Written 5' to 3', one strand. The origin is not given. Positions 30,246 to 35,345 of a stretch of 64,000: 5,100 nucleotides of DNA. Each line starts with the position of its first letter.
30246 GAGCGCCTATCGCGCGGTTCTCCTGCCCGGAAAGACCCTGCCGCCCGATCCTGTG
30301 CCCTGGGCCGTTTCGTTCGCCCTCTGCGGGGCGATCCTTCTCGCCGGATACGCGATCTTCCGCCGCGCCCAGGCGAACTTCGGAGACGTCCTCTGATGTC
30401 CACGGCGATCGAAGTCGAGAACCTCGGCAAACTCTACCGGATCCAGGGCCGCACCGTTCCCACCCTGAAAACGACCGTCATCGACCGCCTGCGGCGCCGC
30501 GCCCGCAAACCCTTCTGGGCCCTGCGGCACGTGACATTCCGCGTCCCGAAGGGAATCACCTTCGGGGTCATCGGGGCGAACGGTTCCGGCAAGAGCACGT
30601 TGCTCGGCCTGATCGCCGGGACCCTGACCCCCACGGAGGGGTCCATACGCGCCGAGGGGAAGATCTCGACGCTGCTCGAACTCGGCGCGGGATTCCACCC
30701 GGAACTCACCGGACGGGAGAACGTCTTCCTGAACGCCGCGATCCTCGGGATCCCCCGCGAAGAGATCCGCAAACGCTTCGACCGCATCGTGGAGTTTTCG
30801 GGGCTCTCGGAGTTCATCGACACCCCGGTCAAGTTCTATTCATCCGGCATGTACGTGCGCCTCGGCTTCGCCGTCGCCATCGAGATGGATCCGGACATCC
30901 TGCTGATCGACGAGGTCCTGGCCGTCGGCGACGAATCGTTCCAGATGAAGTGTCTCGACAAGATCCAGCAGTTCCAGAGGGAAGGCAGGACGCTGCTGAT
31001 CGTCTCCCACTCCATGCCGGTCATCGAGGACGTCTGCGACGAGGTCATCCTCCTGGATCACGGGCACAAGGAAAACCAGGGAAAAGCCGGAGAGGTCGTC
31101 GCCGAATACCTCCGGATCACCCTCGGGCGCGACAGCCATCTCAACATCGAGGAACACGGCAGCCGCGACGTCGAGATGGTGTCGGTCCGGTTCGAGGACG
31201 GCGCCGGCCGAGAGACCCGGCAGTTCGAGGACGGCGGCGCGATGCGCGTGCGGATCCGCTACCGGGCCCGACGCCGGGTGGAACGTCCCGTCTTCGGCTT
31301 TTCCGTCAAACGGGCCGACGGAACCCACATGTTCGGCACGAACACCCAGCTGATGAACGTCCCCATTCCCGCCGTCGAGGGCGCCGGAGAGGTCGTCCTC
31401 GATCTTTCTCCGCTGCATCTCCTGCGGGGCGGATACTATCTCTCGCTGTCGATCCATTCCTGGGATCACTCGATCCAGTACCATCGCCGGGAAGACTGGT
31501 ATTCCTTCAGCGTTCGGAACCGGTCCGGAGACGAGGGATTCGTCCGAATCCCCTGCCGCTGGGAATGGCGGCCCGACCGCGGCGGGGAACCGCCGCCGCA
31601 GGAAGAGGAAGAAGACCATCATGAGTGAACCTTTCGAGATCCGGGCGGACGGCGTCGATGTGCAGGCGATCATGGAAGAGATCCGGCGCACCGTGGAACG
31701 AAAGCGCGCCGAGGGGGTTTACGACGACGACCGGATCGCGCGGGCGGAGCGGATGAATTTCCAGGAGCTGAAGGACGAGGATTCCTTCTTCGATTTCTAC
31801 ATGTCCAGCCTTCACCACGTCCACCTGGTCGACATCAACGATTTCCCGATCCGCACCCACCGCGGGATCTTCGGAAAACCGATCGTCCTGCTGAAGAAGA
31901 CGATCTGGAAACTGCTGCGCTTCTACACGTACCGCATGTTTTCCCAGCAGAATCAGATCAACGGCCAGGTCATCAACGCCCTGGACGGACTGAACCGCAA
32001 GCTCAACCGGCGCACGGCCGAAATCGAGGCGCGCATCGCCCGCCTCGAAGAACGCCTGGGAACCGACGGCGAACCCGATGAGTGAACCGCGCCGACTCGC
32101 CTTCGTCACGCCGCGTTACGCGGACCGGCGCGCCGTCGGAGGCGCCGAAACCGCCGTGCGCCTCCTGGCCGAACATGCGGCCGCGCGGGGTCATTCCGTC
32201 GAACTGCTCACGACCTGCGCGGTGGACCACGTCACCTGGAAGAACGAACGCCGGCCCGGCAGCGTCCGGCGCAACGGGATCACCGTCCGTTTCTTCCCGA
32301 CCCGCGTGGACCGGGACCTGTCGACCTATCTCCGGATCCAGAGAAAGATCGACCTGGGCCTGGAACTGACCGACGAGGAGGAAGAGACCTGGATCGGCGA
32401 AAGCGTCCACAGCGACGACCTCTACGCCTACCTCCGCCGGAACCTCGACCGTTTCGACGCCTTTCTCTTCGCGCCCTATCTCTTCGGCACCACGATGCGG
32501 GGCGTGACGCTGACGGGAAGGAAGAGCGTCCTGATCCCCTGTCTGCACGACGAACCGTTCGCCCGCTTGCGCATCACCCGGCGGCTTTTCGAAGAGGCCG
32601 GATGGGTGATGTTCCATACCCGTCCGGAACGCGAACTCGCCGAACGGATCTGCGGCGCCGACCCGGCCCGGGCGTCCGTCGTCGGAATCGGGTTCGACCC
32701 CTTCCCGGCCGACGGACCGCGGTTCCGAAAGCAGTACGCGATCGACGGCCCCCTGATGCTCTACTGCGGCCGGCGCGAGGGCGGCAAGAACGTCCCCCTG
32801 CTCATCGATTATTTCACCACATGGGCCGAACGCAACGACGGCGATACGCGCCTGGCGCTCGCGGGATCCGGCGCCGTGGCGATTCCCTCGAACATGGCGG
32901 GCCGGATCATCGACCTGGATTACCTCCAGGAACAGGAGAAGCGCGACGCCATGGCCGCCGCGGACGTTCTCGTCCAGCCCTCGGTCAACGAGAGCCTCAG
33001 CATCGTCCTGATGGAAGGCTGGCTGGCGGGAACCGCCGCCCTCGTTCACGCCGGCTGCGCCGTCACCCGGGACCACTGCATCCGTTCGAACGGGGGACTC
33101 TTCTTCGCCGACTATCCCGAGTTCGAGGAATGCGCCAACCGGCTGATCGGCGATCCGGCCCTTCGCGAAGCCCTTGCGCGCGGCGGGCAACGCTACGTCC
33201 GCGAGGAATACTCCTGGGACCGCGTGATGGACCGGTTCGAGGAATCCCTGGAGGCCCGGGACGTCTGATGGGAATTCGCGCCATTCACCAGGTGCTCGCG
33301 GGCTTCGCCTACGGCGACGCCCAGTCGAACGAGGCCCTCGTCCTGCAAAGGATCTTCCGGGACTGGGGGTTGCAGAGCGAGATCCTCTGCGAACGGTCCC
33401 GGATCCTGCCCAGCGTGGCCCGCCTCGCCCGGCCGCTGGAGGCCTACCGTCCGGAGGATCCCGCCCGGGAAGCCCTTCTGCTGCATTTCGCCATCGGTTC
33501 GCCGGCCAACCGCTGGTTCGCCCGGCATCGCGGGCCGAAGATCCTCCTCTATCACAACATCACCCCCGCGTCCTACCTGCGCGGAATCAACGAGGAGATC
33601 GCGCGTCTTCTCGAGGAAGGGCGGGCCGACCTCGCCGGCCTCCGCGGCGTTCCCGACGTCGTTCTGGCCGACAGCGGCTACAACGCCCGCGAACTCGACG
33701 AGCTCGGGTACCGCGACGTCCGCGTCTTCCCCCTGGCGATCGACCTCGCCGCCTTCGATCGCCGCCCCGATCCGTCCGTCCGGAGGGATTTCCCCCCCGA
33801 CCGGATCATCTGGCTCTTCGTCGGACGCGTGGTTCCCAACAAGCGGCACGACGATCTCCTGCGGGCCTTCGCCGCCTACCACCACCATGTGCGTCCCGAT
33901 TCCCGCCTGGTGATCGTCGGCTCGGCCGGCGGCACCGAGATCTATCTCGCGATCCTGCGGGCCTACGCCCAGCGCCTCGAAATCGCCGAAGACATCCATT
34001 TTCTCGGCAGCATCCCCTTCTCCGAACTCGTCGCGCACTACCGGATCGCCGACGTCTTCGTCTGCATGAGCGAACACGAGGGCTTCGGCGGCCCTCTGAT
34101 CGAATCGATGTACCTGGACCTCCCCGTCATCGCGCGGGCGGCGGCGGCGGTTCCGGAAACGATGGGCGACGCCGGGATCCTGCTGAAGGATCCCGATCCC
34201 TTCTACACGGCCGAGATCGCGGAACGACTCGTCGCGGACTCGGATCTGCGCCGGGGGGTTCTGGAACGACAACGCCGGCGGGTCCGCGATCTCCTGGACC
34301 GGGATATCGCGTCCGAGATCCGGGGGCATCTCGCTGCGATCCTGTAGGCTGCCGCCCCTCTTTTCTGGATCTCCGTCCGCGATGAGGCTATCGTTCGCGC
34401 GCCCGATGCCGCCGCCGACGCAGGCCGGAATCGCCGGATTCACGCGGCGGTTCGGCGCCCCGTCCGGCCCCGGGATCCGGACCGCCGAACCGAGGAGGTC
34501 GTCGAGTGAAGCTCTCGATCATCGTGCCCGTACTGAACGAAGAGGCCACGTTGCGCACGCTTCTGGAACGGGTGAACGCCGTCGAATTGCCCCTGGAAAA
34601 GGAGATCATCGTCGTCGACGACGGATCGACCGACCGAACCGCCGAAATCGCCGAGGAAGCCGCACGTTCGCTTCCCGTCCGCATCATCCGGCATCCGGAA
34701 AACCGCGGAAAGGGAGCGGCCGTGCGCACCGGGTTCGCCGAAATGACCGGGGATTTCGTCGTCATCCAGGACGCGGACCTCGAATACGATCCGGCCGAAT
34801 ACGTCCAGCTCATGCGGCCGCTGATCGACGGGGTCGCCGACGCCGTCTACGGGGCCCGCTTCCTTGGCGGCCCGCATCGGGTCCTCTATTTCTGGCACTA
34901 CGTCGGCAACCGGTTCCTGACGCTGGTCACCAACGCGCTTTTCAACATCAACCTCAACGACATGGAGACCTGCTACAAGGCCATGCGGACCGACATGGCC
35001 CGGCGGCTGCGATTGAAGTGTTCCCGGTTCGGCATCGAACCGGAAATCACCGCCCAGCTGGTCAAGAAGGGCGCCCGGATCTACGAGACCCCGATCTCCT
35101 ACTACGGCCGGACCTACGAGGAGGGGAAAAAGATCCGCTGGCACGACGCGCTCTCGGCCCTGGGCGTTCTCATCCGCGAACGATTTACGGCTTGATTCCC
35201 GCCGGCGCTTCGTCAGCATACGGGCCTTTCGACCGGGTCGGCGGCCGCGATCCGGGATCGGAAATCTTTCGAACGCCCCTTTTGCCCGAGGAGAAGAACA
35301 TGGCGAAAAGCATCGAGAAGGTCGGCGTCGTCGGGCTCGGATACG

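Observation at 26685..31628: gspK-gspL-gspM translationally coupled to a Wzm/Wzt polysaccharide ABC exporter and glycosyltransferases, detached from gspDEF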

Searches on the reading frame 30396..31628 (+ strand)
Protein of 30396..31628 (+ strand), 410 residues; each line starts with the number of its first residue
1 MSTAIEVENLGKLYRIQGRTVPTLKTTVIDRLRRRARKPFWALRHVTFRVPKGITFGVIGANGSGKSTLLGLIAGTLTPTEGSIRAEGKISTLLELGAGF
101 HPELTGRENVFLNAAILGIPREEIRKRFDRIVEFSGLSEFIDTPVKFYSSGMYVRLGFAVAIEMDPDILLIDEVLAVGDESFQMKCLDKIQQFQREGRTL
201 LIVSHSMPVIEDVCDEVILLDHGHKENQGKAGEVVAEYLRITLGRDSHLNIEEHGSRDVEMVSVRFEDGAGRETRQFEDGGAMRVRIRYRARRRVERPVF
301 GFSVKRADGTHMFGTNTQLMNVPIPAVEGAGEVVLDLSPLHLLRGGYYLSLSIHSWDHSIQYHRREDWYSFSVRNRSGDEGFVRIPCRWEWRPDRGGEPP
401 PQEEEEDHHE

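Call 7: search_protein_families(library=pfam, proteins=[window:30396-31628:+], max_evalue=1)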
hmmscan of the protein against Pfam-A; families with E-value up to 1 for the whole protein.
window:30396-31628:+ (410 aa): 9 families
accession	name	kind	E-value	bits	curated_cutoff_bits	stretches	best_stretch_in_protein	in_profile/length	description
PF14524.12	Wzt_C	-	2.4e-29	102.6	30.4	1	252-384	3-142/143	Wzt C-terminal domain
PF00005.33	ABC_tran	-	1.3e-19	71.6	25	1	43-174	1-135/137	ABC transporter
PF13555.12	AAA_29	-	0.00059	20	27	1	50-81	19-50/61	P-loop containing region of AAA domain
PF13304.12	AAA_21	-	0.004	17.7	27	1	57-74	3-20/304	AAA domain, putative AbiEii toxin, Type IV TA system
PF02463.25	SMC_N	-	0.0042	17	40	1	45-85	17-57/220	RecF/RecN/SMC N terminal domain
PF13476.12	AAA_23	-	0.014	16.5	27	1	44-78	11-44/201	AAA domain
PF09890.14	DUF2117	-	0.11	11.9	25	1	201-266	55-119/325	Uncharacterized protein conserved in archaea (DUF2117)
PF00004.35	AAA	-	0.53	11.2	21.2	0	59-192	4-94/131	ATPase family associated with various cellular activities (AAA)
PF09818.15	ABC_ATPase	-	0.82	9.1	23.2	0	50-73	77-99/283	P-loop domain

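Call 8: search_protein_families(library=ncbifam, proteins=[window:30396-31628:+], max_evalue=1)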
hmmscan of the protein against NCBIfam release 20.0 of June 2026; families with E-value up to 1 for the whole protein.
window:30396-31628:+ (410 aa): 196 families (the best 25 are shown)
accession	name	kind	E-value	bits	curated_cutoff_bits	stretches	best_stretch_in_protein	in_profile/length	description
NF010065.0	PRK13545.1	equivalog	6.4e-59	200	538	1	1-255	1-250/549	teichoic acids export protein ATP-binding subunit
NF010066.0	PRK13546.1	equivalog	8.3e-57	192.5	320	1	1-239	1-235/264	teichoic acids export ABC transporter ATP-binding subunit TagH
NF050108.1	galactan_ABC_ATP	equivalog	2e-47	161.5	400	1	42-238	44-240/244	galactan export ABC transporter ATP-binding subunit Wzt/RfbE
TIGR01188.1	drrA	subfamily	1.8e-33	116.2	312.45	1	40-236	6-213/302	daunorubicin resistance ABC transporter, ATP-binding protein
TIGR04521.1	ECF_ATPase_2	equivalog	5.6e-27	94.5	330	2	108-237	104-235/279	energy-coupling factor transporter ATPase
TIGR04520.1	ECF_ATPase_1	equivalog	1.2e-24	87.2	315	2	116-237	105-226/269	energy-coupling factor transporter ATPase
NF010060.0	PRK13537.1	equivalog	2.4e-24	85.8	521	1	45-236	33-235/314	nodulation factor ABC transporter ATP-binding protein NodI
TIGR03740.1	galliderm_ABC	subfamily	1.5e-23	83.7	309.75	1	42-230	15-207/223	lantibiotic protection ABC transporter ATP-binding subunit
TIGR02314.1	ABC_MetN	equivalog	3.8e-23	82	499.7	1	28-237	6-231/343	methionine ABC transporter ATP-binding protein MetN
TIGR02673.1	FtsE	equivalog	7.8e-23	81.3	264.85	2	103-223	93-213/214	cell division ATP-binding protein FtsE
NF010059.0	PRK13536.1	equivalog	1.4e-22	79.9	549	1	44-238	60-265/342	nodulation factor ABC transporter ATP-binding protein NodI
TIGR03873.1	F420-0_ABC_ATP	hypoth_equivalog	6.9e-22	77.9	372.4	2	129-246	119-237/256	putative F420-0 ABC transporter ATP-binding protein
TIGR01166.1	cbiO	subfamily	8.1e-22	77.6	211.8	2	110-207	90-187/190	cobalt ABC transporter, ATP-binding protein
TIGR01288.1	nodI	equivalog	9.7e-22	77.3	424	1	45-238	22-226/303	nodulation factor ABC transporter ATP-binding protein NodI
NF040933.2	ABC_arch_GlcV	equivalog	1e-21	77.2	450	2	100-236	94-231/357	glucose ABC transporter ATP-binding protein GlcV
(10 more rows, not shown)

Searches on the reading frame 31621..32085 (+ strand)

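Call 7: search_protein_families(library=pfam, proteins=[window:31621-32085:+], max_evalue=1)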
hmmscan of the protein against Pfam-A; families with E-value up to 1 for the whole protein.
window:31621-32085:+ (154 aa): 4 families
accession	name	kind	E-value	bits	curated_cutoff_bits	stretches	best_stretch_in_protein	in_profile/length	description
PF07065.19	D123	-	0.028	14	24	1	48-84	213-250/300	D123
PF17773.7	UPF0176_N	-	0.064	14.1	26.2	1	105-145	23-63/92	UPF0176 acylphosphatase like domain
PF16326.10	ABC_tran_CTD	-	0.066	13.9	32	1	124-146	2-24/69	ABC transporter C-terminal domain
PF20400.3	BAR_4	-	0.12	12.5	27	1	95-143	7-59/192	BAR-like domain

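Call 8: search_protein_families(library=ncbifam, proteins=[window:31621-32085:+], max_evalue=1)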
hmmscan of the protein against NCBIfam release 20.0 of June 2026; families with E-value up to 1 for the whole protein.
window:31621-32085:+ (154 aa): 2 families
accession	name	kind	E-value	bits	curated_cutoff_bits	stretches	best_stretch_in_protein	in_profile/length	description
NF048001.1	GTP_morpho_1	equivalog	0.14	12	50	1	127-146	28-47/70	GTA head formation protein, RCAP_rcc01685 family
TIGR04391.1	CcmD_alt_fam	subfamily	0.67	10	24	0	95-116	10-31/36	CcmD family protein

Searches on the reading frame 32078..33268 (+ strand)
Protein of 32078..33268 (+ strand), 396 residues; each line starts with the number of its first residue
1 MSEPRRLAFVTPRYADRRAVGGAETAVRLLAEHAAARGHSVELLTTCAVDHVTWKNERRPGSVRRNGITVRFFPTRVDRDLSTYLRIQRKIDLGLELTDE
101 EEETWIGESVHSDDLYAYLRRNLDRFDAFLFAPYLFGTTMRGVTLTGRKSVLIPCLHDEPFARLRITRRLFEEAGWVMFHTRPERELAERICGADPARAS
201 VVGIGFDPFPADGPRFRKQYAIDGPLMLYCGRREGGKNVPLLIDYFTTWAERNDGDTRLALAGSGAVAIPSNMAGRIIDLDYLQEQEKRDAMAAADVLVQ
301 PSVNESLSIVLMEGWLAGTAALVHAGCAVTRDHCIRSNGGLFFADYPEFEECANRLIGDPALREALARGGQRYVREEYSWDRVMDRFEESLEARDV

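Call 7: search_protein_families(library=pfam, proteins=[window:32078-33268:+], max_evalue=1)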
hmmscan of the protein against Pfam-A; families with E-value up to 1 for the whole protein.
window:32078-33268:+ (396 aa): 5 families
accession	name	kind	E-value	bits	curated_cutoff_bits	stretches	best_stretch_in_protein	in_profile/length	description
PF13692.12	Glyco_trans_1_4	-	1.6e-10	41.9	27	1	225-359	2-142/142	Glycosyl transferases group 1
PF00534.26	Glycos_transf_1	-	1.5e-09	38.1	26.4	1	217-370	6-169/172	Glycosyl transferases group 1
PF13439.12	Glyco_transf_4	-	5.4e-07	30.2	28.5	1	20-91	1-68/170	Glycosyltransferase Family 4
PF13524.12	Glyco_trans_1_2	-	8.7e-07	29.4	25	1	257-388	15-143/144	Glycosyl transferase-like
PF13579.12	Glyco_trans_4_4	-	8.3e-06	26.7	29.7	1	21-205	1-158/158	Glycosyl transferase 4-like domain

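Call 8: search_protein_families(library=ncbifam, proteins=[window:32078-33268:+], max_evalue=1)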
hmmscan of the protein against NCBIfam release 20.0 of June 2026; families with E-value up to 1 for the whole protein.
window:32078-33268:+ (396 aa): 18 families
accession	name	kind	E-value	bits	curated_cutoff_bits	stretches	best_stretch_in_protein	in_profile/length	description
NF038229.1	Glyco4_Geo_Pelo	equivalog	6.4e-10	38.6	400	1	285-387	228-329/338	GPMC system family 4 glycosyltransferase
NF053787.1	GlcN_PG_synth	equivalog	6.3e-08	31.9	480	1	213-389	184-354/361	N-acetylglucosaminyl phosphatidylglycerol synthase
NF038295.1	EPS_HpsP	equivalog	8.4e-07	28.3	550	1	200-384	179-377/388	hormogonium polysaccharide biosynthesis glycosyltransferase HpsP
TIGR03449.1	mycothiol_MshA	equivalog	1.5e-05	24.1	462.5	1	284-390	293-399/406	D-inositol-3-phosphate glycosyltransferase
TIGR02149.1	glgA_Coryne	subfamily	2.1e-05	23.8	302.4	1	281-386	270-382/391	glycogen synthase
NF012028.0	PRK15484.1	subfamily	4.3e-05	22.8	618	1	293-392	275-376/380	lipopolysaccharide N-acetylglucosaminyltransferase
NF046085.1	XrtY_assoc_Gly1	equivalog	0.00028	19.9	400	1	272-381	262-371/387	XrtY-associated glycosyltransferase XYAG1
NF041876.1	EPS_EpsE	equivalog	0.0038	16.5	400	1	283-381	284-383/389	exopolysaccharide biosynthesis GT4 family glycosyltransferase EpsE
TIGR03088.1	stp2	hypoth_equivalog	0.0044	16.1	409.05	1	229-389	199-368/374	TIGR03088 family PEP-CTERM/XrtA system glycosyltransferase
TIGR03087.1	stp1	hypoth_equivalog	0.015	14.5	316.65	1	343-392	346-395/397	TIGR03087 family PEP-CTERM/XrtA system glycosyltransferase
TIGR04047.1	MSMEG_0565_glyc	hypoth_equivalog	0.028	13.5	259.85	1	285-383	267-363/373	MSMEG_0565 family glycosyltransferase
TIGR04157.1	glyco_rSAM_CFB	subfamily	0.033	13.2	400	1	217-313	218-319/406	TIGR04157 family glycosyltransferase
TIGR03999.1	thiol_BshA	equivalog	0.046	12.6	273.7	1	287-390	265-369/375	N-acetyl-alpha-D-glucosaminyl L-malate synthase BshA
TIGR02095.1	glgA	subfamily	0.072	11.7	328.45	1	223-325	293-399/477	glycogen/starch synthase, ADP-glucose type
NF041010.1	glycosy_Agl16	equivalog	0.078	11.8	575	1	280-389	239-346/352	glycosylation protein Agl16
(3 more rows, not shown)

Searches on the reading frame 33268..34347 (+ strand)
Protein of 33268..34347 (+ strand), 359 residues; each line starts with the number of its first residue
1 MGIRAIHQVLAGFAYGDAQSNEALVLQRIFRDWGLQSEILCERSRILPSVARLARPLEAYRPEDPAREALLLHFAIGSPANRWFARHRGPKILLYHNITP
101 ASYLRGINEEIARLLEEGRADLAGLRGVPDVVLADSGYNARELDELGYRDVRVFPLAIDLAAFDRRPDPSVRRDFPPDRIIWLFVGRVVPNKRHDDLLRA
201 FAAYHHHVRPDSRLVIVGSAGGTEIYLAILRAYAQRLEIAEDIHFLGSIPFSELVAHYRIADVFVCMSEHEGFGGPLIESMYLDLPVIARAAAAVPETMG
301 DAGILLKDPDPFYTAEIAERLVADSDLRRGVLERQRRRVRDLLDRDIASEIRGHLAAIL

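Call 12: search_protein_families(library=pfam, proteins=[window:33268-34347:+], max_evalue=0.01)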
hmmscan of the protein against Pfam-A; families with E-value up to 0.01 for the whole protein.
window:33268-34347:+ (359 aa): 3 families
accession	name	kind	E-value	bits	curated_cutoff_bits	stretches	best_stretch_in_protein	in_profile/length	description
PF00534.26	Glycos_transf_1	-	7.5e-27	94.4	26.4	1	175-333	11-167/172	Glycosyl transferases group 1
PF13692.12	Glyco_trans_1_4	-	1.4e-23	84.2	27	1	181-322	3-140/142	Glycosyl transferases group 1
PF20706.3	GT4-conflict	-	2.1e-05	24.2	26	1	173-327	189-338/385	Family 4 Glycosyltransferase in conflict systems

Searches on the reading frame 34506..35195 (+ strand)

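Call 12: search_protein_families(library=pfam, proteins=[window:34506-35195:+], max_evalue=0.01)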
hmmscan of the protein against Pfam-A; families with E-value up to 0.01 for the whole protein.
window:34506-35195:+ (229 aa): 3 families
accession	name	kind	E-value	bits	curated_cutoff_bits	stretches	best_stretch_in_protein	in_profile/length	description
PF00535.33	Glycos_transf_2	-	7.4e-37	127.3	23.3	1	4-167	1-166/168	Glycosyl transferase family 2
PF13641.12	Glyco_tranf_2_3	-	2.7e-09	37.8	27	1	3-128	3-127/230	Glycosyltransferase like family 2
PF13704.12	Glyco_tranf_2_4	-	0.0017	19.3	27.5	1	31-91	19-81/98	Glycosyl transferase family 2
